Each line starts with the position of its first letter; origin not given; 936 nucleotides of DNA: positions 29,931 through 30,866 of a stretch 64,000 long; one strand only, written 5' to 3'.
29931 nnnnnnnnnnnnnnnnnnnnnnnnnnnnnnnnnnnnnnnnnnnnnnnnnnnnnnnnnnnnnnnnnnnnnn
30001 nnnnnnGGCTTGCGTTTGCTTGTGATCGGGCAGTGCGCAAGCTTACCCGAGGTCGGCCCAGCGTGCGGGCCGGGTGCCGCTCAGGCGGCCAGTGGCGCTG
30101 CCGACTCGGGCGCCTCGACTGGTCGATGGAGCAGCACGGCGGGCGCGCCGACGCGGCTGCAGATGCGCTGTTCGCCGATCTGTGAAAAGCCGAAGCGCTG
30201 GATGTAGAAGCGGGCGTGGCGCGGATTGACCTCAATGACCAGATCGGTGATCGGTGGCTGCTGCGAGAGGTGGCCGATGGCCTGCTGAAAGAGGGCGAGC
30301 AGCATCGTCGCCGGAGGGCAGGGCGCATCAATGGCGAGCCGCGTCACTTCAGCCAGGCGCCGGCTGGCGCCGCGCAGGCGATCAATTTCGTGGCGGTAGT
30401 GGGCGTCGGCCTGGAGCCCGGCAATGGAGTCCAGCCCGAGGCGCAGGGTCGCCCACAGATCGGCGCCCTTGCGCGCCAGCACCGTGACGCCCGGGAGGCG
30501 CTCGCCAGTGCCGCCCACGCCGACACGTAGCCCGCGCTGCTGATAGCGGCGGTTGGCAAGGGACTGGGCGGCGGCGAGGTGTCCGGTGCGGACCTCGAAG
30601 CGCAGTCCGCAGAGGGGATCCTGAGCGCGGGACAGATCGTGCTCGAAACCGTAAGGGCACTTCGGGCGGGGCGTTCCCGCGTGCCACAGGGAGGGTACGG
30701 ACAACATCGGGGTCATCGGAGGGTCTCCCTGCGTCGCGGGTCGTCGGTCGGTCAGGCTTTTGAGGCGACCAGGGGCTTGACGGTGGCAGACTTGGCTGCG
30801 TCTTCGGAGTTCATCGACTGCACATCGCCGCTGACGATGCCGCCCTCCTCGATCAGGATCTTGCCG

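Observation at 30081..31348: Bactofilin co-transcribed with a FeeM-like N-acyl amino acid synthase: a possible cytoskeleton-scaffolded lipid or signal-synthesis module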

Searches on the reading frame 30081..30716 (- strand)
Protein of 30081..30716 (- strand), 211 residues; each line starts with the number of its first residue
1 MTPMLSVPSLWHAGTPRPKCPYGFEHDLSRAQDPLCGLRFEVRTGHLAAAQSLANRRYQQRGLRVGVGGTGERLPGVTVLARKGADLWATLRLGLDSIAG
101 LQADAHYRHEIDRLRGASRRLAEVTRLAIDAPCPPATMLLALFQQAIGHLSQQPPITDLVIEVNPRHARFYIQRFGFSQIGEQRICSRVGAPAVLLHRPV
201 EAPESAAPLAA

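Call 3: search_protein_families(library=pfam, proteins=[window:30081-30716:-], max_evalue=1)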
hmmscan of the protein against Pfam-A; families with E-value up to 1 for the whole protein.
window:30081-30716:- (211 aa): 1 family
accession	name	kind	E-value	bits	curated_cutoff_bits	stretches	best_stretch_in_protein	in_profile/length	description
PF21926.2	FeeM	-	6.1e-34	117.5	27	1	50-197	2-156/158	N-acyl amino acid synthase FeeM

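Call 4: search_protein_families(library=ncbifam, proteins=[window:30081-30716:-], max_evalue=1)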
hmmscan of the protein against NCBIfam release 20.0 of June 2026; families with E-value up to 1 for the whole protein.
window:30081-30716:- (211 aa): 1 family
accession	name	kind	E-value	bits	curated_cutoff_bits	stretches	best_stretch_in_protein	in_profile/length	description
NF011425.0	PRK14852.1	equivalog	3.3e-11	41.8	1337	1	86-197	85-196/989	hypothetical protein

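Call 6: find_homologous_proteins(query=window:30081-30716:-)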
Query window:30081-30716:- (211 aa): 1172 proteins with E <= 0.001 among 2712 candidates; the best 120 are listed.
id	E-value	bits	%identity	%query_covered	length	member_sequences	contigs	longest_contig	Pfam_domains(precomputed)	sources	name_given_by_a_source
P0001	1.1e-136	471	100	100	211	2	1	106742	PF21926.3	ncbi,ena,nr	ncbi:MAG: hypothetical protein KDH20_18215 [Rhodocyclaceae bacterium]|nr:hypothetical protein [Rhodo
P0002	3.5e-111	388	83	100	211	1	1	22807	PF21926.3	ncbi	-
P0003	4.2e-87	309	75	94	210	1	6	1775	PF21926.3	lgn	-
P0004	2.3e-83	297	75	85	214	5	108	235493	PF21926.3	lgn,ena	-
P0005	5.3e-83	296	72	91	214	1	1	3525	PF21926.3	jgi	-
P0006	7.7e-82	292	77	86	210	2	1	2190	PF21926.3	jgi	-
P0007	2.5e-80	287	68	97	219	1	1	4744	PF21926.3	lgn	-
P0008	1.8e-78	281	70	83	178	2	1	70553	PF21926.3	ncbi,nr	ncbi:MAG: hypothetical protein KDG52_03550 [Rhodocyclaceae bacterium]|nr:hypothetical protein [Rhodo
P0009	1.9e-73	265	71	83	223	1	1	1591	PF21926.3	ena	-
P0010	6.8e-70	253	68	85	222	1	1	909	PF21926.3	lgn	-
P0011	1.3e-69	252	73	80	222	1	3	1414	PF21926.3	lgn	-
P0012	2.3e-68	248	65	85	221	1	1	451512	PF21926.3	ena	-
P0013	1.8e-47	180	56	77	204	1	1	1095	PF21926.3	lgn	-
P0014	4.1e-33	133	55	67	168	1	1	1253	PF21926.3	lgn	-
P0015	3.0e-29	120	48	76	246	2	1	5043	PF21926.3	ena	-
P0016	2.6e-28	117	46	77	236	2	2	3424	PF21926.3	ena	-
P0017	4.5e-28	116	43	78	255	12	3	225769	PF21926.3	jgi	jgi:hypothetical protein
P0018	4.7e-28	116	44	73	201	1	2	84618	PF21926.3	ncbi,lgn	-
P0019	4.9e-28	116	43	78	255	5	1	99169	PF21926.3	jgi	-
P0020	7.1e-28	116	44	75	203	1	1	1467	PF21926.3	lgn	-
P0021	8.7e-28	116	52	58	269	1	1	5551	PF21926.3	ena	-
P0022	4.6e-27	113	44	75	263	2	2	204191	PF21926.3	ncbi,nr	ncbi:MAG TPA: hypothetical protein PKH69_06685 [Thiobacillaceae bacterium]|nr:hypothetical protein [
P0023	5.4e-27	113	43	82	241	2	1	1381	PF21926.3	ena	-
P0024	6.0e-27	113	44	77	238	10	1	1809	PF21926.3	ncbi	-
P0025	8.3e-27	112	48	72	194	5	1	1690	PF21926.3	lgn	-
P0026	8.8e-27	112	44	73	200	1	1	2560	PF21926.3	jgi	jgi:hypothetical protein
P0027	8.9e-27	112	46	74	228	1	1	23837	PF21926.3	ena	-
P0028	9.6e-27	112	52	59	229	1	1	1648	PF21926.3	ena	-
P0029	1.6e-26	111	46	72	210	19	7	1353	PF21926.3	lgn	-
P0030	1.8e-26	111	46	72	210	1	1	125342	PF21926.3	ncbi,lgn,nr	ncbi:MAG: hypothetical protein HGA71_15335 [Azonexaceae bacterium]|nr:hypothetical protein [Azonexac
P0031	2.1e-26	111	44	73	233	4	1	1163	PF21926.3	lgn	-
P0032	2.4e-26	111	46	71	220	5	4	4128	PF21926.3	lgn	-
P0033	2.9e-26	111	44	76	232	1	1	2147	PF21926.3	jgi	jgi:hypothetical protein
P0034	3.3e-26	110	45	72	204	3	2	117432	PF21926.3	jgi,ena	-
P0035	3.7e-26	110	41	77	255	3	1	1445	PF21926.3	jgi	jgi:hypothetical protein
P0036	4.5e-26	110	46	71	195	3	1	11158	PF21926.3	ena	-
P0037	5.4e-26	110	46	71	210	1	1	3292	PF21926.3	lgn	-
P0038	5.7e-26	110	45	70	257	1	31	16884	PF21926.3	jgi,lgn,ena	-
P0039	6.8e-26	109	41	77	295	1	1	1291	PF21926.3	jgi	-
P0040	8.6e-26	109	41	83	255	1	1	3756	PF21926.3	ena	-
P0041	1.0e-25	109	43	75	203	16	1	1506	PF21926.3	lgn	-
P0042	1.4e-25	108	43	76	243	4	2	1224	PF21926.3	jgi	jgi:hypothetical protein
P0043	2.0e-25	108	44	76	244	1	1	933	PF21926.3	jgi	jgi:hypothetical protein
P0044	2.1e-25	108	41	72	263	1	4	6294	PF21926.3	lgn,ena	-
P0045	2.2e-25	108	43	78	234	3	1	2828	PF21926.3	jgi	jgi:hypothetical protein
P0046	2.3e-25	108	48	60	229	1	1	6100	PF21926.3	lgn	-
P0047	2.3e-25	108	50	57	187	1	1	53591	PF21926.3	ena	-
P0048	2.3e-25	108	45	76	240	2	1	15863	PF21926.3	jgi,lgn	jgi:hypothetical protein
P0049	2.5e-25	108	46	72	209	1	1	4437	PF21926.3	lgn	-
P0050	2.8e-25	107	42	83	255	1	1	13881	PF21926.3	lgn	-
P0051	2.9e-25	107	46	72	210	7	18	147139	PF21926.3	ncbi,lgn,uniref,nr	ncbi:MAG: hypothetical protein IV101_10545 [Dechloromonas sp.]|uniref:N-acyl amino acid synthase Fee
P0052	3.0e-25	107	41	82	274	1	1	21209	PF21926.3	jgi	-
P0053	3.2e-25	107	38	100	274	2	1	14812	PF21926.3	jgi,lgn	-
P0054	3.3e-25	107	41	82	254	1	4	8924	PF21926.3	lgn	-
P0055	3.6e-25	107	41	77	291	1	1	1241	PF21926.3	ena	-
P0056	4.3e-25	107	40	81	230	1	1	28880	PF21926.3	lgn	-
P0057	4.4e-25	107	45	72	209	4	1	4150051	PF21926.3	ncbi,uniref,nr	ncbi:N-acyl amino acid synthase FeeM domain-containing protein [Ferribacterium limneticum]|uniref:N-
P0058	4.8e-25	107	40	79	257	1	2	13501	PF21926.3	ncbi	-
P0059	5.2e-25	106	45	72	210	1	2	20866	PF21926.3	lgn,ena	-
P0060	5.6e-25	106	44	72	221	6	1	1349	PF21926.3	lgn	-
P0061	7.6e-25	106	45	72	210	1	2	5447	PF21926.3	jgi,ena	-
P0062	8.1e-25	106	46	70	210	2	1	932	PF21926.3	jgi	jgi:hypothetical protein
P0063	9.2e-25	106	39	98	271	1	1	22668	PF21926.3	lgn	-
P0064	9.5e-25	106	45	72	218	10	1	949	PF21926.3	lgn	-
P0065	9.8e-25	106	38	92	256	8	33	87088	PF21926.3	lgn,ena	-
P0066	1.0e-24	106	43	75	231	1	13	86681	PF21926.3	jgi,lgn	jgi:hypothetical protein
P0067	1.2e-24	105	42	77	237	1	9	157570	PF21926.3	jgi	jgi:hypothetical protein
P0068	1.2e-24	105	42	77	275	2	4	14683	PF21926.3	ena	-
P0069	1.3e-24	105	46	71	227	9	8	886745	PF21926.3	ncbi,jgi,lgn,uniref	ncbi:MAG: N-acetyltransferase [Accumulibacter sp.]|jgi:hypothetical protein|uniref:N-acyl amino acid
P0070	1.3e-24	105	42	77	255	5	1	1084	PF21926.3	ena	-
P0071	1.3e-24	105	40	81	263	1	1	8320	PF21926.3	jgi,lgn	-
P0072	1.3e-24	105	48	71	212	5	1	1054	PF21926.3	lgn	-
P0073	1.5e-24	105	44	73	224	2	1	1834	PF21926.3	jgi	-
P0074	1.7e-24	105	42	78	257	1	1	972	PF21926.3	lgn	-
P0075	1.8e-24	105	40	83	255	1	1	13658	PF21926.3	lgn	-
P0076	1.8e-24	105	43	76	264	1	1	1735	PF21926.3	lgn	-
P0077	1.8e-24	105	43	71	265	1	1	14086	PF21926.3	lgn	-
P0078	1.9e-24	105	48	59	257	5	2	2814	PF21926.3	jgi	-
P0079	2.0e-24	105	45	72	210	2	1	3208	PF21926.3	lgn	-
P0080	2.1e-24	104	41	79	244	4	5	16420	PF21926.3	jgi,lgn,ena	-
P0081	2.3e-24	104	50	58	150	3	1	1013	PF21926.3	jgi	jgi:hypothetical protein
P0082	2.4e-24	104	45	71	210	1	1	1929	PF21926.3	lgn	-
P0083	2.5e-24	104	41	91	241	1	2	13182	PF21926.3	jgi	jgi:hypothetical protein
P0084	2.6e-24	104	41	80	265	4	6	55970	PF21926.3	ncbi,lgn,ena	-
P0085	2.8e-24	104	41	74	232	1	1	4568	PF21926.3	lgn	-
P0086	2.9e-24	104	42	73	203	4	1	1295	PF21926.3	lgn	-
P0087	2.9e-24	104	44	71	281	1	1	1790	PF21926.3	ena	-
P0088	3.1e-24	104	39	95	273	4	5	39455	PF21926.3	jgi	jgi:hypothetical protein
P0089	3.2e-24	104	40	77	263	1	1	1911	PF21926.3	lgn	-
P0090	3.3e-24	104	42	77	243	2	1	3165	PF21926.3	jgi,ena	-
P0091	3.4e-24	104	40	84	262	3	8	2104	PF21926.3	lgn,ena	-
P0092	3.6e-24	104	44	71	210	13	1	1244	PF21926.3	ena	-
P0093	3.8e-24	104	40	76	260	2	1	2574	PF21926.3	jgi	-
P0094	3.9e-24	104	41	83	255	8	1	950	PF21926.3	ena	-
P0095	3.9e-24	104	39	82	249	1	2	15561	PF21926.3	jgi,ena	-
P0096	4.1e-24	104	50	58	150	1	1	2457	PF21926.3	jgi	-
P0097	4.5e-24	103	38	87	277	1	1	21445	PF21926.3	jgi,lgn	jgi:hypothetical protein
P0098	4.5e-24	103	45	76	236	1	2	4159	PF21926.3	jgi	jgi:hypothetical protein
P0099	4.6e-24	103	44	71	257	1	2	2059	PF21926.3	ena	-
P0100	4.9e-24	103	40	83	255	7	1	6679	PF21926.3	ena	-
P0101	5.0e-24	103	44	69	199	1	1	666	PF21926.3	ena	-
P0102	5.2e-24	103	43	72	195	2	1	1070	PF21926.3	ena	-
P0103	5.3e-24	103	41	75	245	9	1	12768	PF21926.3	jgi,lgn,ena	-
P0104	5.5e-24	103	38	89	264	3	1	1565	PF21926.3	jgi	jgi:hypothetical protein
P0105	5.6e-24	103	39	81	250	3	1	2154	PF21926.3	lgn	-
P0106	5.8e-24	103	43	84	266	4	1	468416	PF21926.3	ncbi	-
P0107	6.1e-24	103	43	73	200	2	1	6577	PF21926.3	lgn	-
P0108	6.9e-24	103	41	83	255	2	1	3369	PF21926.3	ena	-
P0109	7.3e-24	103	41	82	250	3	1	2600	PF21926.3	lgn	-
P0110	7.3e-24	103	43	73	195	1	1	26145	PF21926.3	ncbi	ncbi:MAG: N-acyl amino acid synthase FeeM domain-containing protein [Betaproteobacteria bacterium]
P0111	7.4e-24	103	44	72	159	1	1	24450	PF21926.3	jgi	-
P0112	1.0e-23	102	44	70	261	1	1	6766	PF21926.3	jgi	jgi:hypothetical protein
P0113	1.0e-23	102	49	59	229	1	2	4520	PF21926.3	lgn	-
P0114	1.1e-23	102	42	85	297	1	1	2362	PF21926.3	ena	-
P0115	1.2e-23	102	39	80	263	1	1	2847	PF21926.3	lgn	-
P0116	1.2e-23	102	39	79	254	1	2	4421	PF21926.3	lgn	-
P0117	1.2e-23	102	40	82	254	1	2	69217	PF21926.3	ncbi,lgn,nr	ncbi:MAG: long-chain N-acyl amino acid synthase [Burkholderiales bacterium]|nr:long-chain N-acyl ami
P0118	1.2e-23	102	49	57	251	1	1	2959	PF21926.3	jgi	jgi:hypothetical protein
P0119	1.3e-23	102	42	73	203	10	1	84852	PF21926.3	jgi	jgi:hypothetical protein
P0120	1.5e-23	102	40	79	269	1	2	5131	PF21926.3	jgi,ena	jgi:hypothetical protein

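Call 9: find_encoding_contigs(protein=P0057, flank=6000, max_places=2)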
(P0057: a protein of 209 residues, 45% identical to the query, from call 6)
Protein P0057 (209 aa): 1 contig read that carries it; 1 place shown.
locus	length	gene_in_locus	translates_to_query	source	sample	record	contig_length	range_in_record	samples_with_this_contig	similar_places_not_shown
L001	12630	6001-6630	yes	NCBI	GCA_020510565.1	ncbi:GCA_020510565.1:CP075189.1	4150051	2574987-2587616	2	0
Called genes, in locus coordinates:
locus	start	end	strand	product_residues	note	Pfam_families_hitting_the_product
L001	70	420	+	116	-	PF05901:Excalibur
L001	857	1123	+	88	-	PF00364:Biotin_lipoyl, PF25917:BSH_RND (weak), PF25997:BSH_YhbJ (weak), PF25984:BSH_YknX (faint)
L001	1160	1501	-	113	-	PF04972:BON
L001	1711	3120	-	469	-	PF00072:Response_reg, PF00158:Sigma54_activat, PF14532:Sigma54_activ_2, PF07728:AAA_5 (faint), PF25601:AAA_lid_14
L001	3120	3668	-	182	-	-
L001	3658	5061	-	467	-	PF00672:HAMP, PF00512:HisKA, PF02518:HATPase_c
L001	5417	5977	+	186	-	PF04519:Bactofilin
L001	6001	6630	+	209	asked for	PF21926:FeeM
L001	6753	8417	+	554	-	PF00005:ABC_tran, PF02463:SMC_N (faint), PF13304:AAA_21 (faint), PF13555:AAA_29 (faint), PF12848:ABC_tran_Xtn, PF00005:ABC_tran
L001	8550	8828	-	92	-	-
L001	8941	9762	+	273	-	PF13679:Methyltransf_32, PF13847:Methyltransf_31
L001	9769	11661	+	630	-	PF01136:Peptidase_U32, PF12392:DUF3656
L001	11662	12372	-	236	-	PF13489:Methyltransf_23, PF01209:Ubie_methyltran, PF05148:Methyltransf_8 (weak), PF13847:Methyltransf_31, PF08241:Methyltransf_11, PF08242:Methyltransf_12, PF13649:Methyltransf_25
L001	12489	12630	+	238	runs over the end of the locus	PF13453:Zn_ribbon_TFIIB (weak)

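Call 10: find_encoding_contigs(protein=P0012, flank=6000, max_places=2)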
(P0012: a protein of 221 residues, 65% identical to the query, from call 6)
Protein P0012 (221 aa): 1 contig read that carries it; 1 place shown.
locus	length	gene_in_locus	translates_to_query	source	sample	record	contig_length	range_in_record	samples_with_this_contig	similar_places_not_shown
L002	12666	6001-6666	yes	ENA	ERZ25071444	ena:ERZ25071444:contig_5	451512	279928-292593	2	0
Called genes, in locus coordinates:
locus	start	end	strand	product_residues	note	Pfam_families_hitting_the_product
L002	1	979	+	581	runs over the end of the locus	PF00664:ABC_membrane, PF00005:ABC_tran, PF02463:SMC_N (weak)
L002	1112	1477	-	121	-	PF04972:BON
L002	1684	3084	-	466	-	PF00072:Response_reg, PF00158:Sigma54_activat, PF14532:Sigma54_activ_2, PF07728:AAA_5 (weak), PF25601:AAA_lid_14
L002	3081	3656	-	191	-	-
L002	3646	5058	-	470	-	PF00672:HAMP (weak), PF00512:HisKA (weak), PF02518:HATPase_c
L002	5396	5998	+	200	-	PF04519:Bactofilin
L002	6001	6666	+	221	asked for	PF21926:FeeM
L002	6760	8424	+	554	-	PF00005:ABC_tran, PF02463:SMC_N (faint), PF13304:AAA_21 (faint), PF13476:AAA_23 (faint), PF12848:ABC_tran_Xtn, PF00005:ABC_tran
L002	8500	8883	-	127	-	PF01814:Hemerythrin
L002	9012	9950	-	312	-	PF08668:HDOD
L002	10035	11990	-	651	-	-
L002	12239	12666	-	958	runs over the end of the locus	PF00672:HAMP, PF00989:PAS, PF08448:PAS_4, PF00989:PAS, PF08448:PAS_4, PF13188:PAS_8, PF13426:PAS_9, PF08447:PAS_3, +3 more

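Call 11: find_encoding_contigs(protein=P0022, flank=6000, max_places=2)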
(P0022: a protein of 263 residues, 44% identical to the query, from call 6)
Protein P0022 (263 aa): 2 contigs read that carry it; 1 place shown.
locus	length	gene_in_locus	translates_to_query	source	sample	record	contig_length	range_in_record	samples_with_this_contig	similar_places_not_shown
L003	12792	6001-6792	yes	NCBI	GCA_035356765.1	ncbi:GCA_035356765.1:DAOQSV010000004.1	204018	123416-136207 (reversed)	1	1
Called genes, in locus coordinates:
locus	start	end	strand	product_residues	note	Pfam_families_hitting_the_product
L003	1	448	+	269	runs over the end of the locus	PF00034:Cytochrom_C (faint), PF13442:Cytochrome_CBB3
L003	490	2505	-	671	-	PF00580:UvrD-helicase, PF13245:AAA_19, PF13604:AAA_30 (faint), PF01443:Viral_helicase1 (faint), PF13361:UvrD_C, PF13538:UvrD_C_2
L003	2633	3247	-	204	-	PF13442:Cytochrome_CBB3 (weak), PF00034:Cytochrom_C (weak), PF13442:Cytochrome_CBB3 (weak), PF00034:Cytochrom_C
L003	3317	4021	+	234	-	PF01926:MMR_HSR1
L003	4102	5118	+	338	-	PF00490:ALAD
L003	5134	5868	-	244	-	PF07317:PilZN, PF07238:PilZ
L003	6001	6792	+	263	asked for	PF21926:FeeM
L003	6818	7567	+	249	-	PF13444:Acetyltransf_5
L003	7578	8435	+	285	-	PF00899:ThiF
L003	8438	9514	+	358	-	PF00881:Nitroreductase (weak)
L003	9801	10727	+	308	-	-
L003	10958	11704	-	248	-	PF17131:TP_0789-like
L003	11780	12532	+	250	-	PF02463:SMC_N (faint), PF00005:ABC_tran, PF13304:AAA_21 (faint)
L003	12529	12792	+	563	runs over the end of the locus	PF06980:DUF1302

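Call 12: find_encoding_contigs(protein=P0017, flank=6000, max_places=2)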
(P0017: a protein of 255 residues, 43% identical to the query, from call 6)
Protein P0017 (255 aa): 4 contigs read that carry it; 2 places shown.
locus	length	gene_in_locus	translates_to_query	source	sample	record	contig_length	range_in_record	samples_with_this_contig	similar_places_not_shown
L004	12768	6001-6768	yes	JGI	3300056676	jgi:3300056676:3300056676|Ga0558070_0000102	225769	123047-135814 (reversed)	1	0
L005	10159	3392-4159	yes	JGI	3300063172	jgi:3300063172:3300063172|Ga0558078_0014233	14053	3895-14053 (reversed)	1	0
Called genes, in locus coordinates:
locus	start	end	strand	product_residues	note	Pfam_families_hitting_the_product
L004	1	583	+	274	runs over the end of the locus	PF08543:Phos_pyr_kin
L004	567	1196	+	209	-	PF02581:TMP-TENI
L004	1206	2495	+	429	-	PF00202:Aminotran_3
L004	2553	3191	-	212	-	PF13442:Cytochrome_CBB3 (faint), PF00034:Cytochrom_C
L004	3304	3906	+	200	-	PF03193:RsgA_GTPase (faint), PF01926:MMR_HSR1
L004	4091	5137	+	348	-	PF00490:ALAD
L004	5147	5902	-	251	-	PF07317:PilZN, PF07238:PilZ (weak)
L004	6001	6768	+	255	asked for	PF21926:FeeM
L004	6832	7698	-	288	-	PF00899:ThiF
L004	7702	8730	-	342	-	PF08100:Dimerisation (weak), PF00891:Methyltransf_2, PF13489:Methyltransf_23 (weak), PF08241:Methyltransf_11 (faint), PF08242:Methyltransf_12 (faint), PF13649:Methyltransf_25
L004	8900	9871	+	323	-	PF00487:FA_desaturase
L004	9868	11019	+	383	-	PF00881:Nitroreductase (faint)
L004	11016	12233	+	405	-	PF04101:Glyco_tran_28_C (faint), PF06722:EryCIII-like_C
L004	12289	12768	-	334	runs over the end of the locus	PF07589:PEP_exosort_dom (weak)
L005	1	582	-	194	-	?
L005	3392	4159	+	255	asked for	PF21926:FeeM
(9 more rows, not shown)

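Call 17: find_related_loci(query=A1, collection=genome_contigs, flank=6000)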
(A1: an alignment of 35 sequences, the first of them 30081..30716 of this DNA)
Query A1 (211 aa) in genome_contigs; peptide patterns used: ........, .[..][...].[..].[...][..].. (x = any residue, [..] = any of these).
344 stretches matched a pattern; 261 encode a relative of the query (tblastn E <= 1e-3); the best 80 are kept; 80 distinct loci.
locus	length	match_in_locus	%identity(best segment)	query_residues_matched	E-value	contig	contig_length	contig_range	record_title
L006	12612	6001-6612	84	1-204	8e-104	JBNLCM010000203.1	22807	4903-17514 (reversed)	MAG: Rhodocyclaceae bacterium isolate C1C2.bin.76.orig k141_999162, whole genome shotgun sequence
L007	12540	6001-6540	78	33-211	3e-87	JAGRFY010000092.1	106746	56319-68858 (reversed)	MAG: Rhodocyclaceae bacterium isolate HKST-UBA162 2010_36995, whole genome shotgun sequence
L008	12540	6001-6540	75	33-211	1e-80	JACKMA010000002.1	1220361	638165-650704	MAG: Zoogloeaceae bacterium isolate HK-STAS-PROT-106 HK-STAS-PROT-106_2, whole genome shotgun sequence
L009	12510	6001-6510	79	29-198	2e-76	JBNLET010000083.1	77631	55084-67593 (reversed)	MAG: Rhodocyclaceae bacterium isolate C1C2.bin.2.orig k141_2445121, whole genome shotgun sequence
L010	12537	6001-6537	70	33-210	3e-76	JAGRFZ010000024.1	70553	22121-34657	MAG: Rhodocyclaceae bacterium isolate HKST-UBA163 2011-04-20_1_(paired)_contig_1704, whole genome shotgun sequence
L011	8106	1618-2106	42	38-201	3e-33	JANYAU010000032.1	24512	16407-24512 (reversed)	MAG: Betaproteobacteria bacterium isolate GL140_5_metabat_36 GL140_5_k141_1970475, whole genome shotgun sequence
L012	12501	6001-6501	46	40-201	3e-33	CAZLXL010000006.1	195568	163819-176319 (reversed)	MAG TPA_asm: uncultured Propionivibrio sp. isolate SRP239243_co2_9 genome assembly, contig: NODE_36_length_195568_cov_9.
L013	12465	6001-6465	44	49-202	9e-33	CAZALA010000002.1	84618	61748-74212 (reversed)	MAG TPA_asm: uncultured Propionivibrio sp. isolate SRP302447_co2_265 genome assembly, contig: NODE_892_length_84618_cov_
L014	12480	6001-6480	46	42-200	5e-32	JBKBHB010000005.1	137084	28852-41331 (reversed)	MAG: Azonexus sp. isolate 21H_026.bin.50 NODE_201_length_137084_cov_107.682235, whole genome shotgun sequence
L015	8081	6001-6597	36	8-197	7e-32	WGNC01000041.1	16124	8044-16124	MAG: Thiobacillus sp. isolate RI_561 c_000000036809, whole genome shotgun sequence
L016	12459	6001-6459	46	49-200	1e-31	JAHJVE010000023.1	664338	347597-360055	MAG: Gammaproteobacteria bacterium isolate OSL_B.mb.10 OSL_B.mb.10_k141_80306, whole genome shotgun sequence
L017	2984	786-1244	46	49-200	1e-31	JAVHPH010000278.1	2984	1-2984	MAG: Azonexus sp. isolate WB02no9_61_24 NODE_35543_length_2984_cov_18.065893, whole genome shotgun sequence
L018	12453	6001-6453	46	49-198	2e-31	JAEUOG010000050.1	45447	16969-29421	MAG: Dechloromonas sp. isolate new MAG-193 k141_2212151, whole genome shotgun sequence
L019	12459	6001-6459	46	49-200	5e-31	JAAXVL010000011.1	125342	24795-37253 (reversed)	MAG: Azonexaceae bacterium isolate W9_Combined_metabat1_055 W9_Combined_metabat1_055_NODE_79, whole genome shotgun seque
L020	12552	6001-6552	40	16-201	3e-31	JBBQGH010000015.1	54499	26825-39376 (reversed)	MAG: Gammaproteobacteria bacterium isolate Co_metawrap_971 Cmw_971_k141_3174352_length_54499_cov_30.0000, whole genome s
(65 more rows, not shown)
